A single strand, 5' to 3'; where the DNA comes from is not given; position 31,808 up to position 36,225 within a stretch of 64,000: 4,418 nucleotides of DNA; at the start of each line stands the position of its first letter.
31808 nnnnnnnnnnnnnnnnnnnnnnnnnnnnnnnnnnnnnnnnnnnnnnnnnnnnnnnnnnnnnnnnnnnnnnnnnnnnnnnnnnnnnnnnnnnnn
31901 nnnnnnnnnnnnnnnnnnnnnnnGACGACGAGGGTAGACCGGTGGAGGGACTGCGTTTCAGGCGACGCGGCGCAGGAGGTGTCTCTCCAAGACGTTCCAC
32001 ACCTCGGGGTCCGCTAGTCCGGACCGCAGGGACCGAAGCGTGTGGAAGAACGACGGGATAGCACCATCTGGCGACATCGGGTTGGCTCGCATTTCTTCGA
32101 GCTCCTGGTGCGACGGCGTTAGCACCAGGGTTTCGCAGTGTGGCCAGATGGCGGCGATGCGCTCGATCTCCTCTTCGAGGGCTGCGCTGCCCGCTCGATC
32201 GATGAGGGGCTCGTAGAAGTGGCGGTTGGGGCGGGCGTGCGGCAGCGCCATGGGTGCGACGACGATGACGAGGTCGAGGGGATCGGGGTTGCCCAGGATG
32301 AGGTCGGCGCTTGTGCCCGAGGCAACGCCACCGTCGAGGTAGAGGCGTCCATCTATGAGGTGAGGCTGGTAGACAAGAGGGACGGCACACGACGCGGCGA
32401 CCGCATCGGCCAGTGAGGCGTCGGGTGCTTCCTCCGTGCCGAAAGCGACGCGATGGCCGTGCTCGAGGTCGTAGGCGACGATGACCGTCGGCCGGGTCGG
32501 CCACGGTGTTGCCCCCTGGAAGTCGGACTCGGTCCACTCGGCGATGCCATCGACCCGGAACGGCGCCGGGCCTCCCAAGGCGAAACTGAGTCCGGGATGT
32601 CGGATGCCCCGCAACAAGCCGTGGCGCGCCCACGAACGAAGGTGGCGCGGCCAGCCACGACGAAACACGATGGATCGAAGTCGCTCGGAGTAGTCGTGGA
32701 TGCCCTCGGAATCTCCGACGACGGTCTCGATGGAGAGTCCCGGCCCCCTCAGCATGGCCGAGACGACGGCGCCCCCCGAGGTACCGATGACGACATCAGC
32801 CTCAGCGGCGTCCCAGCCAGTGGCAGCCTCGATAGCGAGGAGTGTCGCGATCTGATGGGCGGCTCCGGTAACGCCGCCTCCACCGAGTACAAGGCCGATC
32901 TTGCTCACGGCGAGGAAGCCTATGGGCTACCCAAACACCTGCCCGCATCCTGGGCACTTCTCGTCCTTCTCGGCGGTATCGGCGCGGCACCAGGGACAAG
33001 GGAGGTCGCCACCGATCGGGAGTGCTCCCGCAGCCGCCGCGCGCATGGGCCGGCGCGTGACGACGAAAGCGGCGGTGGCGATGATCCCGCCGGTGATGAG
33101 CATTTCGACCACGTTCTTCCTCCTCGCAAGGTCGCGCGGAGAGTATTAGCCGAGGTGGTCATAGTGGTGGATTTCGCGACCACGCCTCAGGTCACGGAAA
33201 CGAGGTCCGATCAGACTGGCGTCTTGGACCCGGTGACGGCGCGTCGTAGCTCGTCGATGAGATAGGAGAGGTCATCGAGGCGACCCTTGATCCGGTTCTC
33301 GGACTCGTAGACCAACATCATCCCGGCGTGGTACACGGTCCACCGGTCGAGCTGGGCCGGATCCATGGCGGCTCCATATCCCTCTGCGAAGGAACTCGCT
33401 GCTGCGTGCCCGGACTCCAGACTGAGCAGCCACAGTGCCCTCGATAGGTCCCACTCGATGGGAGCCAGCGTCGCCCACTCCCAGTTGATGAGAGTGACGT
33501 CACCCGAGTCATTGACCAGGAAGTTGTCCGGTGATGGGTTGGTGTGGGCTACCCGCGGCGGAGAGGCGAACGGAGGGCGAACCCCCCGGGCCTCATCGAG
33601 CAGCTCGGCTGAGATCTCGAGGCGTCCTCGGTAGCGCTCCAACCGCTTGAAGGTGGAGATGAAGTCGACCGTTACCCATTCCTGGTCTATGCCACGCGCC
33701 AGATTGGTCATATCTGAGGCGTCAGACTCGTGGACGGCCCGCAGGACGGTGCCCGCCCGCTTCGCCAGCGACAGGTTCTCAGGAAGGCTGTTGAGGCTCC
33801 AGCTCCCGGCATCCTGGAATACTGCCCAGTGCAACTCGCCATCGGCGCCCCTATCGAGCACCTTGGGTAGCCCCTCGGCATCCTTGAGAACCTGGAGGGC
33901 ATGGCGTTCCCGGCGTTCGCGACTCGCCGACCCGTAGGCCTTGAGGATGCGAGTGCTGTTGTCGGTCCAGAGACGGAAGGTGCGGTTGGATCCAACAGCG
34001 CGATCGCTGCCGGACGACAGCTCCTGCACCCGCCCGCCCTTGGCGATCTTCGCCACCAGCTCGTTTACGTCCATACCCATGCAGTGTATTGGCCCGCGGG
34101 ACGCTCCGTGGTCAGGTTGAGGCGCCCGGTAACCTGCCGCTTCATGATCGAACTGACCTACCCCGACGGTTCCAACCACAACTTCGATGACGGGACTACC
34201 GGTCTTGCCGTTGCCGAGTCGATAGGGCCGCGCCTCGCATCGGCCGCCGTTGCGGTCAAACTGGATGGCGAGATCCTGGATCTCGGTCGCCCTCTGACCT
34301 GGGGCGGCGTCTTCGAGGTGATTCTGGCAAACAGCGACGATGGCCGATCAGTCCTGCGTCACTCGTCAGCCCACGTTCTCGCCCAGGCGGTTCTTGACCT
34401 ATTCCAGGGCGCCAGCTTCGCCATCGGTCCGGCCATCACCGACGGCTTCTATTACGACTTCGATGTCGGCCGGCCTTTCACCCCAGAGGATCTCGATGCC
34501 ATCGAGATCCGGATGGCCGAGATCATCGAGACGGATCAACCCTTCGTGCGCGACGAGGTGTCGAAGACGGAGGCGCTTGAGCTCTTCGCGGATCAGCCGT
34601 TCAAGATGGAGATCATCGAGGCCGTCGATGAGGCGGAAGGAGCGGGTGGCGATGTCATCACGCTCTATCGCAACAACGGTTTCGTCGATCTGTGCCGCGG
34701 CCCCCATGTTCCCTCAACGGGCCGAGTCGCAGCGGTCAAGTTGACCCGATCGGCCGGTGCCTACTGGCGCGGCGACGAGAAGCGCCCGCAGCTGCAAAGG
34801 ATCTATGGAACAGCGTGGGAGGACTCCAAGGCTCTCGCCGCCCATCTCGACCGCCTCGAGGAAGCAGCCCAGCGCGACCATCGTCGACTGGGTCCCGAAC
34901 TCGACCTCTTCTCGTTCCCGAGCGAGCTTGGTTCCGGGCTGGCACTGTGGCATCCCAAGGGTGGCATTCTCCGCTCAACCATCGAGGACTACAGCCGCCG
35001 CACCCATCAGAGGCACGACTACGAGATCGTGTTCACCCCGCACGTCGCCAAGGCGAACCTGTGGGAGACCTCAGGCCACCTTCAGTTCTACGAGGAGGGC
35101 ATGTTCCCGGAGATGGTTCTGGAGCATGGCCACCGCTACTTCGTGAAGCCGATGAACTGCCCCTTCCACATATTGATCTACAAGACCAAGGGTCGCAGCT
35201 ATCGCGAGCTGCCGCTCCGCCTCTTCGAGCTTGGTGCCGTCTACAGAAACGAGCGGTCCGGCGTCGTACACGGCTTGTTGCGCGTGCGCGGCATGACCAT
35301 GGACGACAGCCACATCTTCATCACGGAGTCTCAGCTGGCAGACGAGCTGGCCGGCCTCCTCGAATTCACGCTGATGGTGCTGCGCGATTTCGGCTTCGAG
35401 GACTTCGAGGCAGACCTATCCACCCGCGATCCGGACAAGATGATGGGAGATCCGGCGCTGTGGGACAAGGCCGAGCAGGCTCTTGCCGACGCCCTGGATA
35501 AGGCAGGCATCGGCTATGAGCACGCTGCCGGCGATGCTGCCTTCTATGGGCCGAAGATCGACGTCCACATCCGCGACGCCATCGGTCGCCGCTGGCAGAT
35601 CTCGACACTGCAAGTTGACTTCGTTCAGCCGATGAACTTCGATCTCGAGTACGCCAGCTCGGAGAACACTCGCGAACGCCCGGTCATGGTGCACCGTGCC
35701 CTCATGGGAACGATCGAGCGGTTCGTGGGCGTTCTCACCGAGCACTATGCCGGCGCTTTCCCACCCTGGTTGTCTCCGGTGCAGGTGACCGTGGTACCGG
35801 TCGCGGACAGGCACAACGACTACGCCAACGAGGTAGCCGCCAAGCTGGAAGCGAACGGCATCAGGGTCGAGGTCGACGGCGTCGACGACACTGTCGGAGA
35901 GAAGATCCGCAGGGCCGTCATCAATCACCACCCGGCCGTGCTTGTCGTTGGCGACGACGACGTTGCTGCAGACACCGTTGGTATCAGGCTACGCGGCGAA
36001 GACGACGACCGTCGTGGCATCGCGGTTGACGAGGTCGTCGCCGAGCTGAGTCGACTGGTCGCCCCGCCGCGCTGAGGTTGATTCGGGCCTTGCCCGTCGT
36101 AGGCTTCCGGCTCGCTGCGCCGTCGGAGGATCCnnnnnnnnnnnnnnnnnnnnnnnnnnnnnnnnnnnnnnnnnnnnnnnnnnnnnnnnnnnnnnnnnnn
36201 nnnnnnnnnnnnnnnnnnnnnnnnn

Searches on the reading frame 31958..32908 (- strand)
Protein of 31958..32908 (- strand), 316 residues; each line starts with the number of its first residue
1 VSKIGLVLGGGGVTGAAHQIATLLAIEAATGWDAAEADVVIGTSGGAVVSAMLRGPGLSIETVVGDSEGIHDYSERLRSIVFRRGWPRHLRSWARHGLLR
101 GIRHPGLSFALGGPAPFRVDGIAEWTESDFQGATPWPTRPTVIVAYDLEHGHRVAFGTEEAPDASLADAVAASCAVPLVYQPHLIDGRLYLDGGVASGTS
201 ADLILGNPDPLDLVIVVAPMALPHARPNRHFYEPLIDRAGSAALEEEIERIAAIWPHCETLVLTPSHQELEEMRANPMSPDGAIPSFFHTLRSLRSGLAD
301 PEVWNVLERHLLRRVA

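Call 21: search_protein_families(library=pfam, proteins=[window:31958-32908:-], max_evalue=0.00001)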
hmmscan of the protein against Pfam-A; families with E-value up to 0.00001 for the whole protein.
window:31958-32908:- (316 aa): 1 family
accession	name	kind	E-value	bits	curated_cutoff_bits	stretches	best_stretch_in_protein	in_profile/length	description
PF01734.28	Patatin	-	2.2e-15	57.8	27.7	1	6-201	1-187/191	Patatin-like phospholipase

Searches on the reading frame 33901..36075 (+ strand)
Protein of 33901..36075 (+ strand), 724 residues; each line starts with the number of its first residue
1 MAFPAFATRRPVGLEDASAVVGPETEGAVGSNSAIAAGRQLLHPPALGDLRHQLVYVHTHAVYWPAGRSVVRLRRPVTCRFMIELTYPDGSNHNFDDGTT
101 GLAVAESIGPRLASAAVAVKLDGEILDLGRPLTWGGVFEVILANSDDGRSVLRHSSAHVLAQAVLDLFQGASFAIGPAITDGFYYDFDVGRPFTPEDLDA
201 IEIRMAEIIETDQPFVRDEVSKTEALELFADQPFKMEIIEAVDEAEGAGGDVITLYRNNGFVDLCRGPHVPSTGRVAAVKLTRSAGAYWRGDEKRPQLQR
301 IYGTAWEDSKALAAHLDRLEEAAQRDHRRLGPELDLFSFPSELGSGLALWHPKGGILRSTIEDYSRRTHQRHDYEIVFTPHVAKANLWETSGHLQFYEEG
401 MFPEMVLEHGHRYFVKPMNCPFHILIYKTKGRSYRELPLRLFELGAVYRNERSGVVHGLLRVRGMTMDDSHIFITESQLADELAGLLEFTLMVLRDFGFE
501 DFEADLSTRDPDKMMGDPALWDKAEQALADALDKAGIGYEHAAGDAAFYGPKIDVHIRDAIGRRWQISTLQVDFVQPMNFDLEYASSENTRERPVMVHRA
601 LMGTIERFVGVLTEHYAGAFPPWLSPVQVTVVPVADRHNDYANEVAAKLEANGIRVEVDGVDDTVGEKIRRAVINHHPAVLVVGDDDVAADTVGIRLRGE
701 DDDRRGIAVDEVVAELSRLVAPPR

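Call 21: search_protein_families(library=pfam, proteins=[window:33901-36075:+], max_evalue=0.00001)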
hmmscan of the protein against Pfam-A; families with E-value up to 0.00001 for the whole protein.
window:33901-36075:+ (724 aa): 3 families
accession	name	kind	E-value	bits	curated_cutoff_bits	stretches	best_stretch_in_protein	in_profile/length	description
PF00587.30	tRNA-synt_2b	-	4.9e-41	141.2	29.3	1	409-616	7-179/179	tRNA synthetase class II core domain (G, H, P, S and T)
PF03129.25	HGTP_anticodon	-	2.8e-18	66.3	21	1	628-718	1-93/94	Anticodon binding domain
PF07973.19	tRNA_SAD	-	4e-14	52.8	24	1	253-302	1-44/44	Threonyl and Alanyl tRNA synthetase second additional domain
